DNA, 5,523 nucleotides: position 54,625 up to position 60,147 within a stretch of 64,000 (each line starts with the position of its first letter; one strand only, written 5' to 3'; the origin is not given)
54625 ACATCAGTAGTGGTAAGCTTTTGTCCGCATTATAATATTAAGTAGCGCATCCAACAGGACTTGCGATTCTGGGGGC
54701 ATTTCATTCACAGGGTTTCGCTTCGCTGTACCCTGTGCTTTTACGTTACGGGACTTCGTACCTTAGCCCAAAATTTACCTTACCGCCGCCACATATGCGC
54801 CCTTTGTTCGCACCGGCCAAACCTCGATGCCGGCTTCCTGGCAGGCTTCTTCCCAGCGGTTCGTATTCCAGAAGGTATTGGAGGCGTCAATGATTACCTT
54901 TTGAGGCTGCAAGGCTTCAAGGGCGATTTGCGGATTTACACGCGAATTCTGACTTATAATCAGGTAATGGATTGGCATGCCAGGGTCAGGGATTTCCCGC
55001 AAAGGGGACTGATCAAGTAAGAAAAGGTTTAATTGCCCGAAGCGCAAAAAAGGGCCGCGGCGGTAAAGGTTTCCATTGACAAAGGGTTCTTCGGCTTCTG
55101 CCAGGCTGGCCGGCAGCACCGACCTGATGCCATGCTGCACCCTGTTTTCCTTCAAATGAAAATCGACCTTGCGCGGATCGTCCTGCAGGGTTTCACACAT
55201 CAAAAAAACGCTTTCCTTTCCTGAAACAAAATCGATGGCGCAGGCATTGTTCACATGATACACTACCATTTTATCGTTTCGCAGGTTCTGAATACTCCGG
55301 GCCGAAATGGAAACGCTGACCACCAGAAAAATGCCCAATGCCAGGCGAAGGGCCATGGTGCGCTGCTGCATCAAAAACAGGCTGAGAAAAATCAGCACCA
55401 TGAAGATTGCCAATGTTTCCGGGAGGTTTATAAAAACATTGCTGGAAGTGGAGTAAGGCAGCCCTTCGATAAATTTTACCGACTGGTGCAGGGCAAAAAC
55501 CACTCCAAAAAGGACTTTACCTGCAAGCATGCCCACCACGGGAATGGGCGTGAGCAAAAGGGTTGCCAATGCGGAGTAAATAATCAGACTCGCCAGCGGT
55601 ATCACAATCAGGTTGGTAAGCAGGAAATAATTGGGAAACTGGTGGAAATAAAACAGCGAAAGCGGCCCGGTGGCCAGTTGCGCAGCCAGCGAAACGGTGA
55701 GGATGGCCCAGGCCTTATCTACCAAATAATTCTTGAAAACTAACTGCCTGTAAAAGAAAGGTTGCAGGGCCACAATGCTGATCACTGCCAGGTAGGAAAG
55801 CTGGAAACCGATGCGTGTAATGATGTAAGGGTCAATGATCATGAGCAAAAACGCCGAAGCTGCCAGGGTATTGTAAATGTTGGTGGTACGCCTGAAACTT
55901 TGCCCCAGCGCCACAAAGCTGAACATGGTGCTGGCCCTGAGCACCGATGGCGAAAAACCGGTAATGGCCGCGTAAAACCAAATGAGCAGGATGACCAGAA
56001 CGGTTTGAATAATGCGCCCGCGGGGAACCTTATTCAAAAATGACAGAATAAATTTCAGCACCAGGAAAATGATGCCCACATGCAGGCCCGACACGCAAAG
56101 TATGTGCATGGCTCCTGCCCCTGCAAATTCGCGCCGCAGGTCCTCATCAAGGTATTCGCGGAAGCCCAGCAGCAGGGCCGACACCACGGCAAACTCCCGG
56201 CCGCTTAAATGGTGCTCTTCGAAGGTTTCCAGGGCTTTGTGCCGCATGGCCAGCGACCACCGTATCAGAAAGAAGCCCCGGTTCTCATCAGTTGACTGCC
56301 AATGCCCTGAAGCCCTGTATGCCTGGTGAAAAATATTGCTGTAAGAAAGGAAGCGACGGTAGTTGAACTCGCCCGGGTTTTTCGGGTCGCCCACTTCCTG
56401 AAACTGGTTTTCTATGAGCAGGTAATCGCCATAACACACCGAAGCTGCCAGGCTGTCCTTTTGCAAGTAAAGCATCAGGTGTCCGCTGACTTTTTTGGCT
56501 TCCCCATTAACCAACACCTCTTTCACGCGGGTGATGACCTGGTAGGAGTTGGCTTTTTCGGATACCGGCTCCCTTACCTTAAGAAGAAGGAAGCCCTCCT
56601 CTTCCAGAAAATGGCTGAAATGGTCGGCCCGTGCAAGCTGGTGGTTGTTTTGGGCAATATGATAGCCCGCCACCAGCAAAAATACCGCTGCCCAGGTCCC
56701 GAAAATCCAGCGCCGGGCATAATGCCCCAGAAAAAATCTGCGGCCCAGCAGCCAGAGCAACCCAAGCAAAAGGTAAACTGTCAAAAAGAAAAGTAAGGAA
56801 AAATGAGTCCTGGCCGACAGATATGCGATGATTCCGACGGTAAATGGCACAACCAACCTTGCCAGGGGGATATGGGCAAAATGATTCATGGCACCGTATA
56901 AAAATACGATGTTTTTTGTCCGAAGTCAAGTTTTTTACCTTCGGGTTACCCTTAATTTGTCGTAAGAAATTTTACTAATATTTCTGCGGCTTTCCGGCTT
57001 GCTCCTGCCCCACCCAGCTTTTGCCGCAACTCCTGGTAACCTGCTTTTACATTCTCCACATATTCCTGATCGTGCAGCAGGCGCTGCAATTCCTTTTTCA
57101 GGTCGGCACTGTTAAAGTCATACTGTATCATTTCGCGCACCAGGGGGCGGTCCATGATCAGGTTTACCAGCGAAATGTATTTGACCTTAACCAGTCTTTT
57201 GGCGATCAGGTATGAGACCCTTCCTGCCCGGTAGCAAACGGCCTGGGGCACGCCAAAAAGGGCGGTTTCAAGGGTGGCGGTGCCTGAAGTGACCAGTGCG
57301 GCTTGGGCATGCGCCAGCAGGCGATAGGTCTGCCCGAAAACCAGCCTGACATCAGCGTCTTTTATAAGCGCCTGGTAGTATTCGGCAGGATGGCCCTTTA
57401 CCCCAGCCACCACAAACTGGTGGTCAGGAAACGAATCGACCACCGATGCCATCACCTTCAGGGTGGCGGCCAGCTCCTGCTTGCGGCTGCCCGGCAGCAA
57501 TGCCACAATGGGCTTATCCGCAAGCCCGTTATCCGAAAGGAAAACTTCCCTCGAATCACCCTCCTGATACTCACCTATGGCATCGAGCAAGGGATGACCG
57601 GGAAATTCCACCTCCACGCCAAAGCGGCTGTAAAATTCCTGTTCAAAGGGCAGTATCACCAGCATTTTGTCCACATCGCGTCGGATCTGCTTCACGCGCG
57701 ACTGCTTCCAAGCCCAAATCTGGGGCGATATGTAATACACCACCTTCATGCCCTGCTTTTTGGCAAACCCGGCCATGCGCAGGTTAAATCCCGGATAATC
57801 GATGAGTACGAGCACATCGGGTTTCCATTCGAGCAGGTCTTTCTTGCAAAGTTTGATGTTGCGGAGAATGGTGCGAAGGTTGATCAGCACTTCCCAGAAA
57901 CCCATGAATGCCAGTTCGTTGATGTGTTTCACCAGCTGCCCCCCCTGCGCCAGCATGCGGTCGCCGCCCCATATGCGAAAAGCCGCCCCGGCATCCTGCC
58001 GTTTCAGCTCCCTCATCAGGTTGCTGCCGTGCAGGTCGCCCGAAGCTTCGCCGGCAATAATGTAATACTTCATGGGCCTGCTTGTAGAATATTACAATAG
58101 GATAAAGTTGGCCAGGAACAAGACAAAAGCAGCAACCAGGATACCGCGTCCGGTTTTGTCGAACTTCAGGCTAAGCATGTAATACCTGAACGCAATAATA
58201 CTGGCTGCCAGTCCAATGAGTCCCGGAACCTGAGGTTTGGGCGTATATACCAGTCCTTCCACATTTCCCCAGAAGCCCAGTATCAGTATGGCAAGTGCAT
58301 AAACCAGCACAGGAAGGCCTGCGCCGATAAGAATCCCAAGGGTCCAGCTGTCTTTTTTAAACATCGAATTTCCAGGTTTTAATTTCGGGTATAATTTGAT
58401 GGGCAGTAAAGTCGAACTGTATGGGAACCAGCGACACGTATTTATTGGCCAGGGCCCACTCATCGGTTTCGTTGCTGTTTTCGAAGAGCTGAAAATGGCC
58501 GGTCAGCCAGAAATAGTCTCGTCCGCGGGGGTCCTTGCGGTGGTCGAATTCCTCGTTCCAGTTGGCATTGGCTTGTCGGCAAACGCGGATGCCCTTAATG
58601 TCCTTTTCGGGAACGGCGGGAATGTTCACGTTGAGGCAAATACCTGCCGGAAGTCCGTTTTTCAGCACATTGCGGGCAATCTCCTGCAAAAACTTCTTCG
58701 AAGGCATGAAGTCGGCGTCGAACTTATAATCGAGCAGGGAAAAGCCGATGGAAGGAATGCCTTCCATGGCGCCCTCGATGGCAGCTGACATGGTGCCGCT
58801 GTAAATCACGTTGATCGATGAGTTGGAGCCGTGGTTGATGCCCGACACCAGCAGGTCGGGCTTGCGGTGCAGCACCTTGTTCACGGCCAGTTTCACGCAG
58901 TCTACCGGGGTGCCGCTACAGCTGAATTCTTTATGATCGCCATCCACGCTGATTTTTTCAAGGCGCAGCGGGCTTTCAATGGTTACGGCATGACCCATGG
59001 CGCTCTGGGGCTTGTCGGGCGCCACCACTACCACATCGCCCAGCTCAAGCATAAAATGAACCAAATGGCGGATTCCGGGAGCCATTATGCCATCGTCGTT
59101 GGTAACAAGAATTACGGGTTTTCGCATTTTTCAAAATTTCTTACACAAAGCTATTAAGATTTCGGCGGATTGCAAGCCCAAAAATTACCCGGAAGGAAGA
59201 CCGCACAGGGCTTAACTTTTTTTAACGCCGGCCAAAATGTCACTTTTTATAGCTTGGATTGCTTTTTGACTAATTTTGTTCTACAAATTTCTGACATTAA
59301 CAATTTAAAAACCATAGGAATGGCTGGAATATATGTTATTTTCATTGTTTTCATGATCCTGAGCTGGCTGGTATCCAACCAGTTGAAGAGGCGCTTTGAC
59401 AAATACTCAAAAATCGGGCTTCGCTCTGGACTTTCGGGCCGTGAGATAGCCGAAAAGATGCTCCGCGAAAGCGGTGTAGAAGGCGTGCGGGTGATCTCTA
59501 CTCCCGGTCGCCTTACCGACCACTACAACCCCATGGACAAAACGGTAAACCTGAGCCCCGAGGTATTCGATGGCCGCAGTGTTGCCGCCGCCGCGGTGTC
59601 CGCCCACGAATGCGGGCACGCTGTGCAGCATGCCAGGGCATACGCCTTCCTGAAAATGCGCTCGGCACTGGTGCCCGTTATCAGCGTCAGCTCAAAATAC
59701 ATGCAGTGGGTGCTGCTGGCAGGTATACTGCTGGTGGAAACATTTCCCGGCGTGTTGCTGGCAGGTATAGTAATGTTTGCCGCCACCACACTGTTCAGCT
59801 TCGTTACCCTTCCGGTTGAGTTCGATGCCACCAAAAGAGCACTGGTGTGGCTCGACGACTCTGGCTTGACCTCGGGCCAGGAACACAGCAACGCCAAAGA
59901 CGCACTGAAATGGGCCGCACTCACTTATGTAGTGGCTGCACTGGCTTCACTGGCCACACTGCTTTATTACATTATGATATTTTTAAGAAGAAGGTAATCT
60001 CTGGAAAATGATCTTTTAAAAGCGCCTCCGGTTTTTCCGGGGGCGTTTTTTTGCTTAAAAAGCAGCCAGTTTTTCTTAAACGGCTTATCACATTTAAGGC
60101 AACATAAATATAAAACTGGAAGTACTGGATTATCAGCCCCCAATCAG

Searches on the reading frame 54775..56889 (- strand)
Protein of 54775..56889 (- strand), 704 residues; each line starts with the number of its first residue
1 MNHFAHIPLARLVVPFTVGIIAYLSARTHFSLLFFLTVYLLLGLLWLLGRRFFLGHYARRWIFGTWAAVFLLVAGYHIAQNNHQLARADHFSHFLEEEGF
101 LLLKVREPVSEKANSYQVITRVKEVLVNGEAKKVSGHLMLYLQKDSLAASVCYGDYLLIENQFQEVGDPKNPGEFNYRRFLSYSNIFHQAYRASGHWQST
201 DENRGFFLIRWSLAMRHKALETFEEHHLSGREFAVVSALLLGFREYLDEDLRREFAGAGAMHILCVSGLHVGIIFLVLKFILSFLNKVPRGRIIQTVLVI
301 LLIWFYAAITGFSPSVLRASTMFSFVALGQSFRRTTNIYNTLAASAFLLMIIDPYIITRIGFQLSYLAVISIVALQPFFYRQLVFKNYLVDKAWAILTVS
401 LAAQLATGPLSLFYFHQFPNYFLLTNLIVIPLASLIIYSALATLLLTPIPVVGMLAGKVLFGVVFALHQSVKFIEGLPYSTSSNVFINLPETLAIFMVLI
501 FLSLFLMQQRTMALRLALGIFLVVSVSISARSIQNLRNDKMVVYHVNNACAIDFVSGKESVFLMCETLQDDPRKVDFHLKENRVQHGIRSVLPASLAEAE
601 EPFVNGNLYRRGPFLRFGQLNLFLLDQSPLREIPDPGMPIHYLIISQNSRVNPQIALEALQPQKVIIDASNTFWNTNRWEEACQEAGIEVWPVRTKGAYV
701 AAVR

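Call 7: search_protein_families(library=pfam, proteins=[window:54775-56889:-], max_evalue=0.01)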
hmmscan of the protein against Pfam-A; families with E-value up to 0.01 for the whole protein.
window:54775-56889:- (704 aa): 2 families
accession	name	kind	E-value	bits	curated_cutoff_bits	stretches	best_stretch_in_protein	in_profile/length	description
PF03772.21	Competence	-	2.5e-57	194.8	23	1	239-506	1-267/270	Competence protein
PF13567.11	DUF4131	-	1.8e-24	86.7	31.6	1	37-194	6-161/165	Domain of unknown function (DUF4131)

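Call 54: find_homologous_proteins(query=window:54775-56889:-, max_evalue=1e-150)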
Query window:54775-56889:- (704 aa): 212 proteins with E <= 1e-150 among 8000 candidates; the best 120 are listed.
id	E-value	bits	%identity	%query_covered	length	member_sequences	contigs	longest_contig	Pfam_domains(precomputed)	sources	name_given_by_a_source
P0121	0.0e+0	1471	92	100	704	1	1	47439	PF13567.12,PF03772.22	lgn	-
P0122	0.0e+0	1433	90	100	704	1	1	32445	PF13567.12,PF03772.22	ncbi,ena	-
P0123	0.0e+0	1431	90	100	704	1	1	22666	PF13567.12,PF03772.22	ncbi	-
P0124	0.0e+0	1421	90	100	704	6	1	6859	PF13567.12,PF03772.22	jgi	jgi:competence protein ComEC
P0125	0.0e+0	1402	88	100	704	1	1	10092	PF13567.12,PF03772.22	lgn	-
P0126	0.0e+0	1386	87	100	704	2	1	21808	PF13567.12,PF03772.22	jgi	jgi:competence protein ComEC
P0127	0.0e+0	1368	85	100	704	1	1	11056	PF13567.12,PF03772.22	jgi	jgi:competence protein ComEC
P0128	0.0e+0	1287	80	100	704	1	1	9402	PF13567.12,PF03772.22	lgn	-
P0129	0.0e+0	1229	77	100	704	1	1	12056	PF13567.12,PF03772.22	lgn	-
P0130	0.0e+0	1201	76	100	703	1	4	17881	PF13567.12,PF03772.22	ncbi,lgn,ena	-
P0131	2.9e-286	970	63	100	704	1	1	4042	PF13567.12,PF03772.22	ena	-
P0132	2.0e-283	960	62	100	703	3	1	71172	PF13567.12,PF03772.22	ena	-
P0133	6.6e-281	952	60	99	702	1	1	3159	PF13567.12,PF03772.22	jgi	-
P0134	4.0e-273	926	60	100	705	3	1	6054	PF13567.12,PF03772.22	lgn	-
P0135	1.9e-272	924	59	99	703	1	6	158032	PF13567.12,PF03772.22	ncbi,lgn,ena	-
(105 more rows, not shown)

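Call 55: find_encoding_contigs(protein=P0125, flank=10000, max_places=2)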
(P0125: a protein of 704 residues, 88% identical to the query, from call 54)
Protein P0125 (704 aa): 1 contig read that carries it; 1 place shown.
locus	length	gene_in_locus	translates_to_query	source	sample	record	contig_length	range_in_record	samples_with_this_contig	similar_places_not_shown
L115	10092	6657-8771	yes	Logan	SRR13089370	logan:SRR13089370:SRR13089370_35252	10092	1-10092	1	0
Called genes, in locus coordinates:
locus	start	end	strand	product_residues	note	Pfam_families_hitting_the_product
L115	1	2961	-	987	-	?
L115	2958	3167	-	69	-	PF13443:HTH_26, PF01381:HTH_3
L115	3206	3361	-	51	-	-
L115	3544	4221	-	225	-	PF04298:Zn_peptidase_2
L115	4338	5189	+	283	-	PF01975:SurE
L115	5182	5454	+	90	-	-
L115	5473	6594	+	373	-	PF02684:LpxB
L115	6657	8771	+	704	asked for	PF13567:DUF4131, PF03772:Competence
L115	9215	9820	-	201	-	PF03956:Lys_export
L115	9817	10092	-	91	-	?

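Call 56: find_encoding_contigs(protein=P0121, flank=10000, max_places=2)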
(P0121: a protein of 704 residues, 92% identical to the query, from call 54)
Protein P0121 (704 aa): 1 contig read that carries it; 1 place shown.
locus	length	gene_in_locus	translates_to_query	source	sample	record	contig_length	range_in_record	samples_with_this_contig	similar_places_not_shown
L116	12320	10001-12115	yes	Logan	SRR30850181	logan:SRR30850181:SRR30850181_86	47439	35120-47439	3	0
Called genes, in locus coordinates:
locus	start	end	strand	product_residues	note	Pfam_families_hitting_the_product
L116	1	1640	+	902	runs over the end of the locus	-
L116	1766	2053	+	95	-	-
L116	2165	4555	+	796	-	PF01578:Cytochrom_C_asm, PF16327:CcmF_C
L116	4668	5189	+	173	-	PF00702:Hydrolase (faint), PF08282:Hydrolase_3 (weak)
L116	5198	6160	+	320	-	PF01040:UbiA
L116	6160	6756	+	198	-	PF02545:Maf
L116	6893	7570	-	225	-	PF04298:Zn_peptidase_2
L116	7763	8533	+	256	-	PF01975:SurE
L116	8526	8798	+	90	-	-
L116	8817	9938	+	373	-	PF02684:LpxB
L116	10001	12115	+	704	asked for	PF13567:DUF4131, PF03772:Competence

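Call 88: search_protein_families(library=pfam, proteins=[L118:19830-20867:-, L118:21023-21520:+, L118:12472-12915:-], max_evalue=0.01)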
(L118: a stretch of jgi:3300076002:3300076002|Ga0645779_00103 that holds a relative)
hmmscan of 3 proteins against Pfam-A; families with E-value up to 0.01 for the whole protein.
L118:19830-20867:- (345 aa): 0 families

L118:21023-21520:+ (165 aa): 1 family
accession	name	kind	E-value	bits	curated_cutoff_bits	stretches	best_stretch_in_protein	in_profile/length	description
PF01322.25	Cytochrom_C_2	-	0.00065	21.1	26.5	1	105-143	79-117/121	Cytochrome C'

L118:12472-12915:- (147 aa): 0 families

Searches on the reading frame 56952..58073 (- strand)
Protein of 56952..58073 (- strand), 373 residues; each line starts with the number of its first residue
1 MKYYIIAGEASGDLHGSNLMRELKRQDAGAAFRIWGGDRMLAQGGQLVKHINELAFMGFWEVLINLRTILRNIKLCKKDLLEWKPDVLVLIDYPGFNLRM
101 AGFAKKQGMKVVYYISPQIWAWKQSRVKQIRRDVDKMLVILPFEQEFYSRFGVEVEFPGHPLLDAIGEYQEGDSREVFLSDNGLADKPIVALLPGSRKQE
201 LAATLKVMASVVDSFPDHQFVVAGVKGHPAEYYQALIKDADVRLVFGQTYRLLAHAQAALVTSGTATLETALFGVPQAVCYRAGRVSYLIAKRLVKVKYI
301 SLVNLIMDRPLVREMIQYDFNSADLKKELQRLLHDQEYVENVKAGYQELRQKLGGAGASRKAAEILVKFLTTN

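Call 7: search_protein_families(library=pfam, proteins=[window:56952-58073:-], max_evalue=0.01)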
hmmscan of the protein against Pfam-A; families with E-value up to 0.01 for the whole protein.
window:56952-58073:- (373 aa): 1 family
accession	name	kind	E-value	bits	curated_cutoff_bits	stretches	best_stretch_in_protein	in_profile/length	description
PF02684.21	LpxB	-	8.3e-93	311.7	22.6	1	4-355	2-361/374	Lipid-A-disaccharide synthetase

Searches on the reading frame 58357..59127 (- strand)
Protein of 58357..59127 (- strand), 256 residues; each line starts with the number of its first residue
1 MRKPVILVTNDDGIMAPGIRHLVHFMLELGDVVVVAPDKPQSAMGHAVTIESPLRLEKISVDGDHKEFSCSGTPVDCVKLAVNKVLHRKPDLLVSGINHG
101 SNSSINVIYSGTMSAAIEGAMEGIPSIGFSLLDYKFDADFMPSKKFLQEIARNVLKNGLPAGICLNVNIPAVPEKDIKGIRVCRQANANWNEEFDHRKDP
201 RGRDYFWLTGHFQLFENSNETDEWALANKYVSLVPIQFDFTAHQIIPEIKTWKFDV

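Call 61: search_protein_families(library=pfam, proteins=[window:58357-59127:-], max_evalue=0.0001)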
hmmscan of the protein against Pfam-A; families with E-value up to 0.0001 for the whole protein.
window:58357-59127:- (256 aa): 1 family
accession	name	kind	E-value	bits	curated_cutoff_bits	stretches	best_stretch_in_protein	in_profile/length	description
PF01975.23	SurE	-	2.9e-67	226.5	22.1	1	6-191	1-188/189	Survival protein SurE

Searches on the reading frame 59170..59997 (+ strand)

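Call 61: search_protein_families(library=pfam, proteins=[window:59170-59997:+], max_evalue=0.0001)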
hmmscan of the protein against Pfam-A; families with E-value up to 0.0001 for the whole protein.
window:59170-59997:+ (275 aa): 1 family
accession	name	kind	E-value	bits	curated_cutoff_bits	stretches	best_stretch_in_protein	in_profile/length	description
PF04298.18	Zn_peptidase_2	-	2.1e-86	289.4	27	1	55-271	2-217/218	Putative neutral zinc metallopeptidase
